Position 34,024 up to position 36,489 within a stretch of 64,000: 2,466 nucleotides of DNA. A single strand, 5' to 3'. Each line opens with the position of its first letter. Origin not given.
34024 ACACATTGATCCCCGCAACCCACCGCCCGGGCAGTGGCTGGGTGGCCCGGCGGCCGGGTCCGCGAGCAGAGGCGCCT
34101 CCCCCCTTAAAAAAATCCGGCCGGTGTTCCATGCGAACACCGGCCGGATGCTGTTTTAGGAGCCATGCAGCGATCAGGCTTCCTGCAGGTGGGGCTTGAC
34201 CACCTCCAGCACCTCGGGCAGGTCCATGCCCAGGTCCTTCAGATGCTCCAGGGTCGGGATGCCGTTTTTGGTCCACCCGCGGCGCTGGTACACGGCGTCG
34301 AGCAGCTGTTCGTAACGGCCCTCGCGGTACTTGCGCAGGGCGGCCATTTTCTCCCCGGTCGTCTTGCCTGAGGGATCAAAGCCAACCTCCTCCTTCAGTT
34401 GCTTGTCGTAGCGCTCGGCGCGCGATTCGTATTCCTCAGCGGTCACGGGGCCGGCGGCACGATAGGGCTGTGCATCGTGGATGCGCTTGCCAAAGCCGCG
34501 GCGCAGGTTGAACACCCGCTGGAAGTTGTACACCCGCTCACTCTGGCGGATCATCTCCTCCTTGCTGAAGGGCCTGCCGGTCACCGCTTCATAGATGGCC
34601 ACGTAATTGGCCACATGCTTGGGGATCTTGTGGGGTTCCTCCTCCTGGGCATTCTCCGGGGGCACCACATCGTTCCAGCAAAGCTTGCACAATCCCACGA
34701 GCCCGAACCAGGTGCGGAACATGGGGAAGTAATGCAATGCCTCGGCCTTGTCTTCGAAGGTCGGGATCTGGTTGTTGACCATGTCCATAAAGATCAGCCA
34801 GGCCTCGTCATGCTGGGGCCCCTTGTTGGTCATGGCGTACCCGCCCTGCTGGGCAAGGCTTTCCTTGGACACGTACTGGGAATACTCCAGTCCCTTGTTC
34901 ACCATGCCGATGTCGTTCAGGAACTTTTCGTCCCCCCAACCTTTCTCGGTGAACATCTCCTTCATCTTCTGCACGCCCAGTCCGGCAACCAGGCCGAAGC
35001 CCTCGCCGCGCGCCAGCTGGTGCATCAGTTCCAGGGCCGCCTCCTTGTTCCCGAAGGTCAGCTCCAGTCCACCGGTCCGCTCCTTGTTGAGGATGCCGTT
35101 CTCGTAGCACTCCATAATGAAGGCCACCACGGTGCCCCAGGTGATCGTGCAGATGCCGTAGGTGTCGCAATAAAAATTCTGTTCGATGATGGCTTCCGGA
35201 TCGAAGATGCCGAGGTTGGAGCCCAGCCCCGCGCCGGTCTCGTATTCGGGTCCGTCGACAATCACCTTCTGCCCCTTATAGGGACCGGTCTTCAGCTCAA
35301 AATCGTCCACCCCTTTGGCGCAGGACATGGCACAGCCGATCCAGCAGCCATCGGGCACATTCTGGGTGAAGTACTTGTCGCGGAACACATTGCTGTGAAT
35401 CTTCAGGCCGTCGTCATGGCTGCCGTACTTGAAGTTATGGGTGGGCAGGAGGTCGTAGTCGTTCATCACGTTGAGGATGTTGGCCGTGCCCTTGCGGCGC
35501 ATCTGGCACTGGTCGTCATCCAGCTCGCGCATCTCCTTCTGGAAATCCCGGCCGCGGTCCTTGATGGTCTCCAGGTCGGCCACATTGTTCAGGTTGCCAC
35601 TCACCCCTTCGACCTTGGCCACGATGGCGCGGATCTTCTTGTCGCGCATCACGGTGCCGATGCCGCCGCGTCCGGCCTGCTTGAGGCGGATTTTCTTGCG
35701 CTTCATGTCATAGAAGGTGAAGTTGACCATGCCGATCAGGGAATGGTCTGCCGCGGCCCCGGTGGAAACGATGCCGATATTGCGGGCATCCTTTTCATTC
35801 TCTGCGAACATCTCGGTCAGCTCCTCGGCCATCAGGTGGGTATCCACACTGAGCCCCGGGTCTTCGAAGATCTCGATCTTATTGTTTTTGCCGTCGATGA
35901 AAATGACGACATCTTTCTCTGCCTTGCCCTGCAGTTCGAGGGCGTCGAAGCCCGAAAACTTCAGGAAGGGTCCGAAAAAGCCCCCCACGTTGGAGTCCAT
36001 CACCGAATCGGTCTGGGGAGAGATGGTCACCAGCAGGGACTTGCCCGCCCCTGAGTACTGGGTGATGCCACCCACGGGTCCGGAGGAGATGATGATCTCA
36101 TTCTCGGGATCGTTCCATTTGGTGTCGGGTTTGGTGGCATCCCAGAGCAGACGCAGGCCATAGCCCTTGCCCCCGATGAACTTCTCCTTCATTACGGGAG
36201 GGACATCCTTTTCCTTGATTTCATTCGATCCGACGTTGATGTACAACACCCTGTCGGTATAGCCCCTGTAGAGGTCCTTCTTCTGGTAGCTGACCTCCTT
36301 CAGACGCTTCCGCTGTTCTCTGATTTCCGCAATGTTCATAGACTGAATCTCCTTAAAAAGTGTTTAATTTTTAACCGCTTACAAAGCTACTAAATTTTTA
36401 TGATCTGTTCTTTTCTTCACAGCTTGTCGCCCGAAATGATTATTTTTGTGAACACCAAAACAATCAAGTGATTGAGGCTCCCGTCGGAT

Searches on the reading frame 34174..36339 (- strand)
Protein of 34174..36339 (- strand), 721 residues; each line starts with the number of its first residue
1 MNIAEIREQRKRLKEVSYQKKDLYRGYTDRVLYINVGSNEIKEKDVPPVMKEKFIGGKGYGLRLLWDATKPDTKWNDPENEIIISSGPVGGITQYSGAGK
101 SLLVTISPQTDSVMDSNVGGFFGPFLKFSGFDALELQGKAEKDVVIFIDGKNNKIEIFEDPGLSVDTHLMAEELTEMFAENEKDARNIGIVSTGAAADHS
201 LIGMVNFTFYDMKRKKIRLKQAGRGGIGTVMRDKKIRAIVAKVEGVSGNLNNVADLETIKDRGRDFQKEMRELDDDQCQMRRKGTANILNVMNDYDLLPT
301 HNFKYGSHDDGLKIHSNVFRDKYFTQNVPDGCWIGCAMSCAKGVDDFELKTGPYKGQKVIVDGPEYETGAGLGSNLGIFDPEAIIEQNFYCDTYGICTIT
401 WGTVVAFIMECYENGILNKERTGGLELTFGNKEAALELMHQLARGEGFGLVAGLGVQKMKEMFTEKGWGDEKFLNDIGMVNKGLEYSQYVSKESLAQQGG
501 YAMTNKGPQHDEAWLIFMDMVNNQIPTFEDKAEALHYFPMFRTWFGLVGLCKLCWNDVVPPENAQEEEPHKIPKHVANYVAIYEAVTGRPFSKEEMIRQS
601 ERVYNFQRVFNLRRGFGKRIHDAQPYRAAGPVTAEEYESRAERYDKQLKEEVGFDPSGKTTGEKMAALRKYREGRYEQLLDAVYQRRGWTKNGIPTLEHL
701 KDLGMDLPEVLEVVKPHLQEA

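Call 28: find_encoding_contigs(protein=window:34174-36339:-, flank=10000, max_places=1)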
Protein window:34174-36339:- (721 aa): 10 contigs read that carry it; 1 place shown.
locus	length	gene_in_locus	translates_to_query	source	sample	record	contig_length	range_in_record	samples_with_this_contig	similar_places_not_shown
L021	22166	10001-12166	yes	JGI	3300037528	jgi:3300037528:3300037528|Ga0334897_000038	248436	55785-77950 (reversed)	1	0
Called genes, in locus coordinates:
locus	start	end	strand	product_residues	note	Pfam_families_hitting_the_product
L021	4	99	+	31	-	-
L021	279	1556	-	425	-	PF02417:Chromate_transp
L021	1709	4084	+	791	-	PF01443:Viral_helicase1 (faint), PF05970:PIF1, PF13245:AAA_19, PF13401:AAA_22, PF13604:AAA_30, PF05970:PIF1, PF14493:HTH_40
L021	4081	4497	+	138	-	PF04237:YjbR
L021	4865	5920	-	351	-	PF00005:ABC_tran, PF13304:AAA_21 (faint)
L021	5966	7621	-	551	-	PF00528:BPD_transp_1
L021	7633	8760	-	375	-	PF01547:SBP_bac_1, PF13531:SBP_bac_11, PF13416:SBP_bac_8, PF13343:SBP_bac_6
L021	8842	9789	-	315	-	PF01464:SLT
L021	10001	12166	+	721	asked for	PF02730:AFOR_N, PF01314:AFOR_C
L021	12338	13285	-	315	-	PF00348:polyprenyl_synt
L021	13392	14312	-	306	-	PF00483:NTP_transferase, PF12804:NTP_transf_3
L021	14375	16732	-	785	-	PF00873:ACR_tran (faint), PF03176:MMPL, PF02460:Patched, PF12349:Sterol-sensing, PF03176:MMPL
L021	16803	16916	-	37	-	-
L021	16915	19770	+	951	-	PF00005:ABC_tran (faint), PF02463:SMC_N (faint), PF13191:AAA_16 (faint), PF13476:AAA_23 (faint), PF13555:AAA_29 (faint), PF20703:nSTAND1 (faint), PF17760:UvrA_inter, PF17755:UvrA_DNA-bind, +1 more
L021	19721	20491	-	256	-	-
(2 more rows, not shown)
